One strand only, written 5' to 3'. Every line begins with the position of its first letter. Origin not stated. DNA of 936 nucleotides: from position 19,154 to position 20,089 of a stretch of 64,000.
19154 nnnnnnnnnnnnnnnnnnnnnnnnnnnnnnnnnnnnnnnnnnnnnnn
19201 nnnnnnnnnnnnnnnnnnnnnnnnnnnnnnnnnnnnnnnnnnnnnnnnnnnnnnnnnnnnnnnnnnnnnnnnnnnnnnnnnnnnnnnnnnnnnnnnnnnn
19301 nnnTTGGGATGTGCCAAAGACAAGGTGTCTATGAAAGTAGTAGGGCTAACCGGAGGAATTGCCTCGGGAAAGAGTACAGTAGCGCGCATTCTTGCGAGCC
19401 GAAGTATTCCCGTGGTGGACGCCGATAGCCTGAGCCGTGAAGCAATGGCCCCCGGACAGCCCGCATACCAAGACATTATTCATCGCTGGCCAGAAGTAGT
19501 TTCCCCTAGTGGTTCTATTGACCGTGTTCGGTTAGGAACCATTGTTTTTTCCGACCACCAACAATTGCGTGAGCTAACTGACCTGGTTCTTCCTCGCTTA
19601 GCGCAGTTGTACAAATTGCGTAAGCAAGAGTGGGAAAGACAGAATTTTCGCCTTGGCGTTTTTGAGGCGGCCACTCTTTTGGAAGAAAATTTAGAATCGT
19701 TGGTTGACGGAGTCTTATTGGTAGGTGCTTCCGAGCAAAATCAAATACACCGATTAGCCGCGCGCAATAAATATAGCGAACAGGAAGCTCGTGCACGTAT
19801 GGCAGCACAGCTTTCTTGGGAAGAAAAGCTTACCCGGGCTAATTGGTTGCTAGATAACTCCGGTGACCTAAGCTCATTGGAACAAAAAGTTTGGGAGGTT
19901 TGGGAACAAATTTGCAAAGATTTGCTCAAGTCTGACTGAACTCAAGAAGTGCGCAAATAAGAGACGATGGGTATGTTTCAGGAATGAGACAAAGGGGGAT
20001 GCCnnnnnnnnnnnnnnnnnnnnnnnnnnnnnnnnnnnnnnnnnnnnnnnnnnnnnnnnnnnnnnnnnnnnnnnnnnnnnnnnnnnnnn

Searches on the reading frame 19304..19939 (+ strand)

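Call 78: search_protein_families(library=pfam, proteins=[window:19304-19939:+], max_evalue=0.001)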
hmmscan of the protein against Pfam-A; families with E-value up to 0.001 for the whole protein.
window:19304-19939:+ (211 aa): 2 families
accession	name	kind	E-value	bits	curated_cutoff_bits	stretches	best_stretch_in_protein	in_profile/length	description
PF01121.26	CoaE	-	4.1e-44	150.9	27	1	12-189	2-178/180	Dephospho-CoA kinase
PF13671.12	AAA_33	-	0.0006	20.6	27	0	15-66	4-59/143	AAA domain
